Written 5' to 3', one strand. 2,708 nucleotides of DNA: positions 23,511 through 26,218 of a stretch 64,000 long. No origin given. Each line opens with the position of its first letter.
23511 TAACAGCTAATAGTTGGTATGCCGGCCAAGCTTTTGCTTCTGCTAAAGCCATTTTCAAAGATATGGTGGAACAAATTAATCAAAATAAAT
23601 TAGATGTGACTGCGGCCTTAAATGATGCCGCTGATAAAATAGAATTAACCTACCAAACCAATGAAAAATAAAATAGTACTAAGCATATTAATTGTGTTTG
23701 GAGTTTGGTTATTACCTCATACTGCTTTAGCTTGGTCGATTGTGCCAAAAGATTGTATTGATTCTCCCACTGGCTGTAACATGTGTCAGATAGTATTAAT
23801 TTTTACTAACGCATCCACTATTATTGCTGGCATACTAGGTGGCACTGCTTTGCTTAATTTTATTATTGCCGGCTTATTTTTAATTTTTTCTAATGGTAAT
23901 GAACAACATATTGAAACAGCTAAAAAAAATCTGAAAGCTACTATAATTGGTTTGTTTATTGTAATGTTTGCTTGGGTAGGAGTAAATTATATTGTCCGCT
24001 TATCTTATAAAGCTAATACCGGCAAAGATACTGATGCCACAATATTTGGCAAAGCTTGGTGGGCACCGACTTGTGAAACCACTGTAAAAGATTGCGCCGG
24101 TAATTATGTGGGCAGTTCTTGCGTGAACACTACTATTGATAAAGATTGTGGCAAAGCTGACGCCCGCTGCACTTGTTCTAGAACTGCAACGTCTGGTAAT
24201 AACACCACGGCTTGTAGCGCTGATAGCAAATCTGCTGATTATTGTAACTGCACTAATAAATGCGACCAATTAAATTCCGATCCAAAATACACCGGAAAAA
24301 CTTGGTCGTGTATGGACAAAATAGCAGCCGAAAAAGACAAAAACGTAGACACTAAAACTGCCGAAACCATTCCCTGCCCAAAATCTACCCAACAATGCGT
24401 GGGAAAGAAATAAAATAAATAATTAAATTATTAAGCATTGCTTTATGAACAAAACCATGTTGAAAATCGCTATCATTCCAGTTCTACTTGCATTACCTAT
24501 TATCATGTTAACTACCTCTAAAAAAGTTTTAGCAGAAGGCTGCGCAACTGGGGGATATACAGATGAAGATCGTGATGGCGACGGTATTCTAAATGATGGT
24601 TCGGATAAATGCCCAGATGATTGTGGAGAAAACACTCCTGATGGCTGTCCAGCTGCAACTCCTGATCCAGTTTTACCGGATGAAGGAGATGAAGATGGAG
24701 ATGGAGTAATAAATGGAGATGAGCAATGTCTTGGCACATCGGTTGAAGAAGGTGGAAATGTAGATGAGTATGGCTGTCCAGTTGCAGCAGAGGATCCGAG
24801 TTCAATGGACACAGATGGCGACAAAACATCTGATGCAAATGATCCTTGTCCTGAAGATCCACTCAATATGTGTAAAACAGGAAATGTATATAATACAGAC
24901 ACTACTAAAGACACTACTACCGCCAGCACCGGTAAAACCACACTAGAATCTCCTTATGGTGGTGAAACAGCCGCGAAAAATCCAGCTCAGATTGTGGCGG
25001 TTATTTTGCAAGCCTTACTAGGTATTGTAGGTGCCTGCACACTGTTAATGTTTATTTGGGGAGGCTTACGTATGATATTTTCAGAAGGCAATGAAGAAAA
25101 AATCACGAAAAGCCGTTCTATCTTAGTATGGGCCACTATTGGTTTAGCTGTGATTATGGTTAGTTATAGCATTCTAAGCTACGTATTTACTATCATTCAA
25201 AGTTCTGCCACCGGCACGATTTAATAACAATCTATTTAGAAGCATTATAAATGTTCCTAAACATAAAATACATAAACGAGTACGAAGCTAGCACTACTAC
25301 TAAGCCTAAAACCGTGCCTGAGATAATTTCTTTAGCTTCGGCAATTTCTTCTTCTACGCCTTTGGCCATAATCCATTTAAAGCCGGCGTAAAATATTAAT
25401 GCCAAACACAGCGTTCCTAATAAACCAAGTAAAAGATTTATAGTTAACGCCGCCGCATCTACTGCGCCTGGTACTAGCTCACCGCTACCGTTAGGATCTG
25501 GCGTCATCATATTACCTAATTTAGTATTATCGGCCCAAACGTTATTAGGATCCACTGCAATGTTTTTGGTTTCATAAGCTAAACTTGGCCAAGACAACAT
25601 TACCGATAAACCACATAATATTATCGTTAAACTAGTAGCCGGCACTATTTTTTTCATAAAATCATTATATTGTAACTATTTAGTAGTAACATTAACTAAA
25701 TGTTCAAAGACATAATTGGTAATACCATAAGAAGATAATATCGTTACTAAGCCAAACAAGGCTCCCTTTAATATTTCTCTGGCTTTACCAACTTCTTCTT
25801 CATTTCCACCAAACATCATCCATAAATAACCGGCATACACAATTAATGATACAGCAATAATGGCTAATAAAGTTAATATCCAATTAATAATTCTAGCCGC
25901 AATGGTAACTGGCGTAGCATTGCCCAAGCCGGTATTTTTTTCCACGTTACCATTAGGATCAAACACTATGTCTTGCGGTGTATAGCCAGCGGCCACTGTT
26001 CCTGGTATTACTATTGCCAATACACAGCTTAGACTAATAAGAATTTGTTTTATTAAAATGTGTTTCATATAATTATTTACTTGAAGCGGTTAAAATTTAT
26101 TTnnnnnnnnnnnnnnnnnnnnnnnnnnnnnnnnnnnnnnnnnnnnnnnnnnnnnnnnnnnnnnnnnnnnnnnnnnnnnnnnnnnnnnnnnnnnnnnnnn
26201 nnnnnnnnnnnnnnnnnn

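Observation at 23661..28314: Convergent cluster of nine T4SS-pilin-like paralogues using one conserved core as a scaffold for different surface modules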

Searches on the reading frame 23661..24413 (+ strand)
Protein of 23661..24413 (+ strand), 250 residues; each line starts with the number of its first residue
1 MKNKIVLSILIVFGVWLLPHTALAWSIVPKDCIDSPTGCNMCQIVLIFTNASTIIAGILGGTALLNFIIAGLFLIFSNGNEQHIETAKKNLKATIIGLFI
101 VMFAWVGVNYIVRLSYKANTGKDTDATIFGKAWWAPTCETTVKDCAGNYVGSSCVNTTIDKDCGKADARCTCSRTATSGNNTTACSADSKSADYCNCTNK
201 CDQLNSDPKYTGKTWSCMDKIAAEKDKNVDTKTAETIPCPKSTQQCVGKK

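Call 4: search_protein_families(library=pfam, proteins=[window:23661-24413:+], max_evalue=1)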
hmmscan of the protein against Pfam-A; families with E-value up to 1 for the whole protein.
window:23661-24413:+ (250 aa): 3 families
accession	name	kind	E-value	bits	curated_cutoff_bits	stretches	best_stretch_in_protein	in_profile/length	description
PF18895.5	T4SS_pilin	-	2.5e-09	37.5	26.6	1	44-111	5-71/71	Type IV secretion system pilin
PF10320.15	7TM_GPCR_Srsx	-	0.0074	16.2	24.1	1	40-129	133-224/257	Serpentine type 7TM GPCR chemoreceptor Srsx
PF06800.18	Sugar_transport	-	0.0084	16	26.3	1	45-112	101-165/280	Sugar transport protein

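Call 41: search_solved_structures(query=A1, max_evalue=10)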
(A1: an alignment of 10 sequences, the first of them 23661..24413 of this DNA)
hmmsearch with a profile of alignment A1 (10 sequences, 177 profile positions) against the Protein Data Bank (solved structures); distinct sequences matched with E-value up to 10: 4.
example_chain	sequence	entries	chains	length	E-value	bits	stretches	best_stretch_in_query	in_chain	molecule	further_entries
8crt_P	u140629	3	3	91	0.045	16.9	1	12-79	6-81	Glycophorin-B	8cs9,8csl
5l2a_A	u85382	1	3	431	1.7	11.8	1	29-87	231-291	Nucleoside permease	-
5l26_A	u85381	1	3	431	3.3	10.8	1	29-87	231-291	Nucleoside permease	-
5l24_A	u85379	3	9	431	3.3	10.8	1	29-87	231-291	Nucleoside permease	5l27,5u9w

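Call 42: search_protein_families(library=ncbifam, proteins=[window:23661-24413:+], max_evalue=0.1)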
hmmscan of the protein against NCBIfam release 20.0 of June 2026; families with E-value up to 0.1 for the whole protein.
window:23661-24413:+ (250 aa): 1 family
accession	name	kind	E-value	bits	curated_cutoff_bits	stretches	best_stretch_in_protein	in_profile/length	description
NF045849.1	ICE_MMCAP2_0565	equivalog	3.7e-05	23.3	40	1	47-109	12-74/80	Mbov_0395 family pilin-like conjugal transfer protein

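Call 71: search_protein_representatives(protein=window:23661-24413:+)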
Query: 250 residues. Proteins with E-value up to 0.001 (for the whole library): 1998; up to 1e-10: 102; up to 1e-30: 5. The best 150 are listed.
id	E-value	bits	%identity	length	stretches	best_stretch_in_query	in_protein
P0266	4.6e-75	268.6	58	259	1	14-250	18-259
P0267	1.1e-40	155.9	43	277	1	10-250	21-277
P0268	1.8e-37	145.4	42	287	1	24-249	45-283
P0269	8.8e-37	143.1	47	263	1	23-221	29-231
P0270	6.0e-36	140.4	49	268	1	15-194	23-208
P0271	1.1e-30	123.2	38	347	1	23-244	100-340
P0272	4.9e-29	117.7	47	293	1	6-247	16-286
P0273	2.3e-28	115.5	38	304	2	25-176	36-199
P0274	1.0e-27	113.4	37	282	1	24-248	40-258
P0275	4.5e-27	111.3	40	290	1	22-249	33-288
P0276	1.3e-24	103.3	37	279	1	26-246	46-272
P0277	6.3e-24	101.0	36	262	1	2-223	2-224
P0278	5.2e-23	98.0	40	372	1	25-247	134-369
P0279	5.2e-23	98.0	38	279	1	23-242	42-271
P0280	1.4e-22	96.7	31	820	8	42-119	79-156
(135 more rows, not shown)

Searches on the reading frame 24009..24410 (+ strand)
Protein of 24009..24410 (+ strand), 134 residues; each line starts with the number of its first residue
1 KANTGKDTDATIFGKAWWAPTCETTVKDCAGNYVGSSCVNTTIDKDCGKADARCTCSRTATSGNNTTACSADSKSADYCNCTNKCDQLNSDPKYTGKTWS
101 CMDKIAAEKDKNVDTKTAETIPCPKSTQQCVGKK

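Call 95: search_protein_families(library=pfam, proteins=[window:24009-24410:+], max_evalue=10)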
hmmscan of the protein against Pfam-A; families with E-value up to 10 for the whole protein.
seq(134 aa): 1 family
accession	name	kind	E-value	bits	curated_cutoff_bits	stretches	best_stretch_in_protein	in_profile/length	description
PF04562.17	Dicty_spore_N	-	1.4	10.1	22.3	1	22-131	2-114/115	Dictyostelium spore coat protein, N terminus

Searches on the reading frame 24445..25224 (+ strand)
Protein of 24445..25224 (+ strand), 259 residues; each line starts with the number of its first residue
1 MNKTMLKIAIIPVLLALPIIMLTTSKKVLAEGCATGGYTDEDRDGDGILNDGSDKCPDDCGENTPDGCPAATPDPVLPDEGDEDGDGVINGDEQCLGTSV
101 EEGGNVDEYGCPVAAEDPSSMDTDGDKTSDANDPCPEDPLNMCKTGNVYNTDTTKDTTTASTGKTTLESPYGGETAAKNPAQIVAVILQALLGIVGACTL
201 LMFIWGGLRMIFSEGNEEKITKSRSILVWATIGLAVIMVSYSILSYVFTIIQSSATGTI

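Call 4: search_protein_families(library=pfam, proteins=[window:24445-25224:+], max_evalue=1)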
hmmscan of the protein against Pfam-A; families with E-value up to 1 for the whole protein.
window:24445-25224:+ (259 aa): 2 families
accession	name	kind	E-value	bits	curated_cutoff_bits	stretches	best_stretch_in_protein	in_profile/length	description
PF18895.5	T4SS_pilin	-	3.8e-09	36.9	26.6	1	182-247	7-71/71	Type IV secretion system pilin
PF19297.4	QcrA_N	-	0.11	12.3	27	1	170-250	42-121/222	QcrA subunit N-terminal region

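Call 42: search_protein_families(library=ncbifam, proteins=[window:24445-25224:+], max_evalue=0.1)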
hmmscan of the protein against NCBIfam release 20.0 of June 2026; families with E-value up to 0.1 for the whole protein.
window:24445-25224:+ (259 aa): 3 families
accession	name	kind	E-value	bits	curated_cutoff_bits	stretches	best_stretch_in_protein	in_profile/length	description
NF045849.1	ICE_MMCAP2_0565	equivalog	0.00042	19.9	40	1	182-250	11-79/80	Mbov_0395 family pilin-like conjugal transfer protein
NF053612.1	anchor_PA1041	equivalog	0.016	15.1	250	1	80-116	75-109/236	PA1041 family peptidoglycan-binding anchor lipoprotein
NF052256.1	phage_P10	equivalog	0.062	13.2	90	0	167-198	8-38/42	envelope protein P10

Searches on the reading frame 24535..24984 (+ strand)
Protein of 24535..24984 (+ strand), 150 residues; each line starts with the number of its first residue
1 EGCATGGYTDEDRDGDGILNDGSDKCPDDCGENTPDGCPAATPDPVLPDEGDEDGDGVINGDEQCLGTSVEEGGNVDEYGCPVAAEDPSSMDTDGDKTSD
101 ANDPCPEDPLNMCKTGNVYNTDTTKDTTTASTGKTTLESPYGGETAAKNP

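Call 95: search_protein_families(library=pfam, proteins=[window:24535-24984:+], max_evalue=10)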
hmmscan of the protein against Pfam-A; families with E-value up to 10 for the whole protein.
seq(150 aa): 2 families
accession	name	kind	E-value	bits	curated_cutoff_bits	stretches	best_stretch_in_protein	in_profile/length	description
PF02412.23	TSP_3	-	1.9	8.7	25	2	92-109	15-32/36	Thrombospondin type 3 repeat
PF24013.1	DUF7327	-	7.6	7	27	1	5-30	58-82/85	Family of unknown function (DUF7327)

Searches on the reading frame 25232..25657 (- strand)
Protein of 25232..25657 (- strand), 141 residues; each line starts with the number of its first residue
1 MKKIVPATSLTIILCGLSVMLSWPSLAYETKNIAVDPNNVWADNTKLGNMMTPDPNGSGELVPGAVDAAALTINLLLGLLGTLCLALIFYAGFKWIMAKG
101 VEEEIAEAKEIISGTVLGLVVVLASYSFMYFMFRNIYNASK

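Call 4: search_protein_families(library=pfam, proteins=[window:25232-25657:-], max_evalue=1)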
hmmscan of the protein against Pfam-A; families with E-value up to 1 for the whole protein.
window:25232-25657:- (141 aa): 1 family
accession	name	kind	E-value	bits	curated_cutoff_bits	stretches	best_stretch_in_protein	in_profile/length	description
PF18895.5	T4SS_pilin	-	5.5e-07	30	26.6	1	74-125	14-64/71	Type IV secretion system pilin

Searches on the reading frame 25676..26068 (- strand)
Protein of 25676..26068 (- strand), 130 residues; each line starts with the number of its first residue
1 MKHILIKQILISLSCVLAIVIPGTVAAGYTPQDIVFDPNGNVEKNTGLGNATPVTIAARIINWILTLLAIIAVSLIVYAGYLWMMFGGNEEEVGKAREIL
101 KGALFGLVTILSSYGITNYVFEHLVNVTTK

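Call 4: search_protein_families(library=pfam, proteins=[window:25676-26068:-], max_evalue=1)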
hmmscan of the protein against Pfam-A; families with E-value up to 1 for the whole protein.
window:25676-26068:- (130 aa): 3 families
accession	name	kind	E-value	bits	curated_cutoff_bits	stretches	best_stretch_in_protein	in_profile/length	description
PF18895.5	T4SS_pilin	-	5e-10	39.7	26.6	1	51-120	3-71/71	Type IV secretion system pilin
PF01554.23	MatE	-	0.0015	18.6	24.9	1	46-111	60-126/161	MatE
PF07885.22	Ion_trans_2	-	0.11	12.9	22.5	1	46-77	39-70/79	Ion channel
